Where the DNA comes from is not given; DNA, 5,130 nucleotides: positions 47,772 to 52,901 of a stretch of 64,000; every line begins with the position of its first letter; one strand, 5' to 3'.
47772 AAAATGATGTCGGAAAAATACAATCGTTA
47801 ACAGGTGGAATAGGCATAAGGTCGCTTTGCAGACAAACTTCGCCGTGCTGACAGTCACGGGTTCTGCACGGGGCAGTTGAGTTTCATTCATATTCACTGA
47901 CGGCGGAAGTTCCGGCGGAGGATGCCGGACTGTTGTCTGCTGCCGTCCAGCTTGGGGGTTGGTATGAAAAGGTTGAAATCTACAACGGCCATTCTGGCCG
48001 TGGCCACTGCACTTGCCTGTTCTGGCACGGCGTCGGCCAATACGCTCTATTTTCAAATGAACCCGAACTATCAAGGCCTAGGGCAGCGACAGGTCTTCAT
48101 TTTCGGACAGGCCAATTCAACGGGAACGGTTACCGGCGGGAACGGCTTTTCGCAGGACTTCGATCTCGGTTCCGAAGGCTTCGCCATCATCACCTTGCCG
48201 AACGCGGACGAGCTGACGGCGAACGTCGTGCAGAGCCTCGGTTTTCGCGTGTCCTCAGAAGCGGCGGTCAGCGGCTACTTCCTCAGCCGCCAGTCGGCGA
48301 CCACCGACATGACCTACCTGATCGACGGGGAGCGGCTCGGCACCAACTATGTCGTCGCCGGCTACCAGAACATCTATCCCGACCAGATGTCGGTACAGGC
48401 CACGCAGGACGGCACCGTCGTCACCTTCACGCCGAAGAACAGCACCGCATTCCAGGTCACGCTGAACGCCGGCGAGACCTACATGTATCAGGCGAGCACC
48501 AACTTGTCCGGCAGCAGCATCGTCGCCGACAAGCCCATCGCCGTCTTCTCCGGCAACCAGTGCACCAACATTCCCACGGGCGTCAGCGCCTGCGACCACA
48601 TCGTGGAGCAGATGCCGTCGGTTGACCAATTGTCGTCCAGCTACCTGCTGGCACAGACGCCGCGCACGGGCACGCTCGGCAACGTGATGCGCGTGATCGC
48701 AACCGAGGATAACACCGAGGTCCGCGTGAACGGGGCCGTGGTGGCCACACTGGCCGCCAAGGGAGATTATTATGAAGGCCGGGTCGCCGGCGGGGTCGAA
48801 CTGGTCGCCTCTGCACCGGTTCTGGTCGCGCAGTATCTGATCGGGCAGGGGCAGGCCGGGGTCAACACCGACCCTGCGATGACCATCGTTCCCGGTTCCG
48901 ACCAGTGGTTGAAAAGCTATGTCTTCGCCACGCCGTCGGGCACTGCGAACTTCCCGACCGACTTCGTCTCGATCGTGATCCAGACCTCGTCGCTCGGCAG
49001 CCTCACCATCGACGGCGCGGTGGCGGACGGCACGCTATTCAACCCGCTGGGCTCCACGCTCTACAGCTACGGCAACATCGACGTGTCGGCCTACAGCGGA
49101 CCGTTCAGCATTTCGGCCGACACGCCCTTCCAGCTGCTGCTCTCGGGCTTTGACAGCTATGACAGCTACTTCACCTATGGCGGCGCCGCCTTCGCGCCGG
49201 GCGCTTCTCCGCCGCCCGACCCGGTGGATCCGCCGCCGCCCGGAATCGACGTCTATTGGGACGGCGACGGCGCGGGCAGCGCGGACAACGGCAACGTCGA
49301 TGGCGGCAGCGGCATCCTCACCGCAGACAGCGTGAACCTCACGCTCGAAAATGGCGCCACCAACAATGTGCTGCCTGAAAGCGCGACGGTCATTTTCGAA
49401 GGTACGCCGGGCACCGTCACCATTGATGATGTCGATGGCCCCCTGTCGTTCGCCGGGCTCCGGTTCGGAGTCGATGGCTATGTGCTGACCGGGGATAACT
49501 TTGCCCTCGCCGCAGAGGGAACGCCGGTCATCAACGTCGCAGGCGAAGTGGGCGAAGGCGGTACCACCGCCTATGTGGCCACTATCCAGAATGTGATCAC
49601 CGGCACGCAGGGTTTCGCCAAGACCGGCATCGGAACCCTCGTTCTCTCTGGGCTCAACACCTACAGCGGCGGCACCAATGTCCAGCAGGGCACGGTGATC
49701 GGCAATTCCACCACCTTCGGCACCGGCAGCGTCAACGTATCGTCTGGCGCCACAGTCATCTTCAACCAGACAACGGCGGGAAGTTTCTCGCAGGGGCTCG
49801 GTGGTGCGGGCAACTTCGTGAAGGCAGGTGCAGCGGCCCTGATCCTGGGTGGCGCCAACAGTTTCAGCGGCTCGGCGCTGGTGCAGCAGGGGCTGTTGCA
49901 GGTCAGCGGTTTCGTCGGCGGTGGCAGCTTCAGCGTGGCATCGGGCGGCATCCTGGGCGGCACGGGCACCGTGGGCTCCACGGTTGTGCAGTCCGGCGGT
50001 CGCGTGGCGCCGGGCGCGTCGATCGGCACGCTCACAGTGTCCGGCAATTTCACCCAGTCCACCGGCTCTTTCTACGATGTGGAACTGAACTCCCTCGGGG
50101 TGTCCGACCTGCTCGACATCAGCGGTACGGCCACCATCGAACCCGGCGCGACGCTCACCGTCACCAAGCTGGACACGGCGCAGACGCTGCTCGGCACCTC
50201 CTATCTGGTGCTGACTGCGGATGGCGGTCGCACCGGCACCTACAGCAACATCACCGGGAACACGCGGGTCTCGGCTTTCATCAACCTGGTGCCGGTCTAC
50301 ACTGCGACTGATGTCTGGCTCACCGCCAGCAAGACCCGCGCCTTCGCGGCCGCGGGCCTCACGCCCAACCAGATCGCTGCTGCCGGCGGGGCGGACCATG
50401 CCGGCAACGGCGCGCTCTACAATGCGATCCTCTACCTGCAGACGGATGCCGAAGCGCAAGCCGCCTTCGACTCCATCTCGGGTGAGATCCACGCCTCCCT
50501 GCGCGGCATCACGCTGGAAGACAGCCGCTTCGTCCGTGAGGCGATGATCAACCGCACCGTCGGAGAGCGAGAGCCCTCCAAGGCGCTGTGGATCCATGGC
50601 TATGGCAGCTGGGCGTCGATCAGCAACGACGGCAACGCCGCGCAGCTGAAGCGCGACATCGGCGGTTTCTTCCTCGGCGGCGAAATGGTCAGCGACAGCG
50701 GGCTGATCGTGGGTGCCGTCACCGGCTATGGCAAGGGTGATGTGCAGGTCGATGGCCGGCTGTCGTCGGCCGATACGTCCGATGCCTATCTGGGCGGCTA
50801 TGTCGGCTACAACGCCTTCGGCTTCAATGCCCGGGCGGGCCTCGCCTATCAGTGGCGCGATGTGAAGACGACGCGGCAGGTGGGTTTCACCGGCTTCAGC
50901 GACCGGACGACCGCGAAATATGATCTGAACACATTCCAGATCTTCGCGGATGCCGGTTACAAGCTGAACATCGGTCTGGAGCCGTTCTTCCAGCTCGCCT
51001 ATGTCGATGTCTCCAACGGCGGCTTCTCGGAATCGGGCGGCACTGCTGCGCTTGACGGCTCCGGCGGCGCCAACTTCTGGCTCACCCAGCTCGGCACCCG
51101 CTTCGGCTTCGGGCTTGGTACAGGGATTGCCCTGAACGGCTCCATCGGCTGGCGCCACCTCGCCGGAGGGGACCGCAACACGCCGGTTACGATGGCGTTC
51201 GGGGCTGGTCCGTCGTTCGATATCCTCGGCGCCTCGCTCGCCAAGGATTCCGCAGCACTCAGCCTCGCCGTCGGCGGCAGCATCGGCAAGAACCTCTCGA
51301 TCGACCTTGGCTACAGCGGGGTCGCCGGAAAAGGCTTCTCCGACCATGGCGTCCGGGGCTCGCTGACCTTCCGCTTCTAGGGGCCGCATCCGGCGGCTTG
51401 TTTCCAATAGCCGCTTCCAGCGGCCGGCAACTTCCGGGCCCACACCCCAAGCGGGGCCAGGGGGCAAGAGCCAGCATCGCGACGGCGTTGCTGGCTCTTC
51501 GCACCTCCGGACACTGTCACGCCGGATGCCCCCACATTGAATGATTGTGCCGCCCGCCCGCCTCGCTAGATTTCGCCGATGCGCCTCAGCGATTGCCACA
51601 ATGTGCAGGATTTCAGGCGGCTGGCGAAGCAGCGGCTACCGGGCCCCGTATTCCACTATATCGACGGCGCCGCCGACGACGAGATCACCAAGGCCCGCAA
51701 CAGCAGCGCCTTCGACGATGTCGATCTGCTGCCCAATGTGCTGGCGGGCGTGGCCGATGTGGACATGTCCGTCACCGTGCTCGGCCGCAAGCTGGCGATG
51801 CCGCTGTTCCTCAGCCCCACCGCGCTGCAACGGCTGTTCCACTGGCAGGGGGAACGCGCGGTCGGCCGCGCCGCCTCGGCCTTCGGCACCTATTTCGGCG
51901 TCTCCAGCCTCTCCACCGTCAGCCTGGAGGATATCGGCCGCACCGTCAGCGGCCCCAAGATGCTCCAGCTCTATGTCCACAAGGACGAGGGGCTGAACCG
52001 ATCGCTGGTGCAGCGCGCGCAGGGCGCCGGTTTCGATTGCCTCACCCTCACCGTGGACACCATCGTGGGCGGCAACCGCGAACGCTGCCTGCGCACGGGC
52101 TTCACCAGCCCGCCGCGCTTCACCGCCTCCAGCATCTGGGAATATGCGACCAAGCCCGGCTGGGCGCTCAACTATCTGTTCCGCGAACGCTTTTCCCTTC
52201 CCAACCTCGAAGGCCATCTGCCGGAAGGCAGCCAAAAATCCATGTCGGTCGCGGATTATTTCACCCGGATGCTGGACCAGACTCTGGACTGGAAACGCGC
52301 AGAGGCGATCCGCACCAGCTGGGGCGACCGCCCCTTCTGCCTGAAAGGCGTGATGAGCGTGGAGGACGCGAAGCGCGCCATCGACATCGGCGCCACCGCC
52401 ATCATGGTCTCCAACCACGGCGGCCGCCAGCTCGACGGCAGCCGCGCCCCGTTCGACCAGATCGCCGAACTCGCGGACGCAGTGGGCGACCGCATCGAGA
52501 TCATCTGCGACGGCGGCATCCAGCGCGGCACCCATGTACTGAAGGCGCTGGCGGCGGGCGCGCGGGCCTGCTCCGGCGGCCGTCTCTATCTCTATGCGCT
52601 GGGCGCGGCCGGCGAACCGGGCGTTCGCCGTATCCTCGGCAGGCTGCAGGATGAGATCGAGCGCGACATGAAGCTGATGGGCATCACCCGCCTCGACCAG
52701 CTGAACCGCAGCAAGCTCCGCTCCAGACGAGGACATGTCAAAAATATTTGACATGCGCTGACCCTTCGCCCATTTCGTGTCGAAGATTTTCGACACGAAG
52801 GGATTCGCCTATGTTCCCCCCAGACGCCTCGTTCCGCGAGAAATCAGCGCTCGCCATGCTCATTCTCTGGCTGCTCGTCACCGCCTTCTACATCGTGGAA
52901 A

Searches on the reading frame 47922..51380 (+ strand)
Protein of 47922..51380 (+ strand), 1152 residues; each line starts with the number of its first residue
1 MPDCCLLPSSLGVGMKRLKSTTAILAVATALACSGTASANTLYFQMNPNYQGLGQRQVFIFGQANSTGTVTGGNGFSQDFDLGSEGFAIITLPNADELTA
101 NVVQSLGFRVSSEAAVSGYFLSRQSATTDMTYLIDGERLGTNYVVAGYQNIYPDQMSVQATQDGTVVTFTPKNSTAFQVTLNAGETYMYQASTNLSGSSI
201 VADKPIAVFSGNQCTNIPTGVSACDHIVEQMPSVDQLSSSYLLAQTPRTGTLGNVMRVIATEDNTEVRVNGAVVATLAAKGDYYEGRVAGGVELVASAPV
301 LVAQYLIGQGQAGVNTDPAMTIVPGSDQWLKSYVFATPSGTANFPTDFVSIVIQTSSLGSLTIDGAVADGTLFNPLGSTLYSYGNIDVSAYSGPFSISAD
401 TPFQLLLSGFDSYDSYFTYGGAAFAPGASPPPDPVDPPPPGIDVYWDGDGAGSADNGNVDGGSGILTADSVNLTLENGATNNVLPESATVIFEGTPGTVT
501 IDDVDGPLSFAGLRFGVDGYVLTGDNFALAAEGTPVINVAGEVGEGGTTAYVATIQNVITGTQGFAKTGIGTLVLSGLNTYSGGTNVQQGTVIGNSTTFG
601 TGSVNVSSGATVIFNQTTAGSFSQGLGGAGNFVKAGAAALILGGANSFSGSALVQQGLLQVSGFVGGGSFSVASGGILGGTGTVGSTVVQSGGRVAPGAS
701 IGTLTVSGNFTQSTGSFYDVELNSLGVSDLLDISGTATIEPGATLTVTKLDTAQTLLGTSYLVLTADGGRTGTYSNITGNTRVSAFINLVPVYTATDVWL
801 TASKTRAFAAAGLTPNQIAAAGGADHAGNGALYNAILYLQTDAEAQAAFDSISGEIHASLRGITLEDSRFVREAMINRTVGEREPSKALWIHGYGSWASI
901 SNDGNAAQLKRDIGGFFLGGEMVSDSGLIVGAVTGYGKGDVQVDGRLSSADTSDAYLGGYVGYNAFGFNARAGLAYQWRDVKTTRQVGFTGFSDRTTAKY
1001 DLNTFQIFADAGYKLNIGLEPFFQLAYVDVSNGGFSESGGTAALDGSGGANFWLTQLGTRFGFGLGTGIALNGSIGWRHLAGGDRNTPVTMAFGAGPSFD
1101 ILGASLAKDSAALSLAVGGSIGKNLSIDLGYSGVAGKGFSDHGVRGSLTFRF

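Call 12: search_protein_families(library=pfam, proteins=[window:47922-51380:+])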
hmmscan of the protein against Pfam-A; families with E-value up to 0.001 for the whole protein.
window:47922-51380:+ (1152 aa): 3 families
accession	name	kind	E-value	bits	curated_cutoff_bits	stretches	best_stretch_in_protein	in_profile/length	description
PF17517.7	IgGFc_binding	-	2.5e-62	211.3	25.6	1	130-408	2-296/297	IgGFc binding protein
PF03797.25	Autotransporter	-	7.8e-45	154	26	1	889-1132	1-255/255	Autotransporter beta-domain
PF12951.13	PATR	-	1.1e-12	48.1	27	2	566-592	2-28/30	Passenger-associated-transport-repeat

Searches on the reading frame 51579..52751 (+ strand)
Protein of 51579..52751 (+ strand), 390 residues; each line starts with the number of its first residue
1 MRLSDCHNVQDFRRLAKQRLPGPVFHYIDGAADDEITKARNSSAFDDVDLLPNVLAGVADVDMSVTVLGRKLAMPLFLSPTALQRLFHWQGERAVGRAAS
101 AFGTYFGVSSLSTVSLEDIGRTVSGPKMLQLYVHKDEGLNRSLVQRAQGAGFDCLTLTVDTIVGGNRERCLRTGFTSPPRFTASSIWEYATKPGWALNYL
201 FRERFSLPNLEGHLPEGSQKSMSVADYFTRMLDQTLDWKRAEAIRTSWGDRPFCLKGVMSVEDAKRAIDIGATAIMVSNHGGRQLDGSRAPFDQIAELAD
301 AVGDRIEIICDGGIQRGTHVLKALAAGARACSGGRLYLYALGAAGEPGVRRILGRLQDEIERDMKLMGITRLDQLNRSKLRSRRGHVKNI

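Call 12: search_protein_families(library=pfam, proteins=[window:51579-52751:+])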
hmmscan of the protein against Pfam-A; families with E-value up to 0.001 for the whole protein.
window:51579-52751:+ (390 aa): 3 families
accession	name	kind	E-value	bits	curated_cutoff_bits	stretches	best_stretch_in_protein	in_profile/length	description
PF01070.24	FMN_dh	-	1.8e-124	415.7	24.9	1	16-381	1-349/350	FMN-dependent dehydrogenase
PF00478.31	IMPDH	-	0.00023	20.7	25.6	1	297-336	201-238/345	IMP dehydrogenase / GMP reductase domain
PF01180.27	DHO_dh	-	0.00035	20.3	27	0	294-337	229-272/291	Dihydroorotate dehydrogenase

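Call 13: find_encoding_contigs(protein=window:51579-52751:+, flank=2000, max_places=4)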
Protein window:51579-52751:+ (390 aa): no gene with exactly this product is on record in the collection.
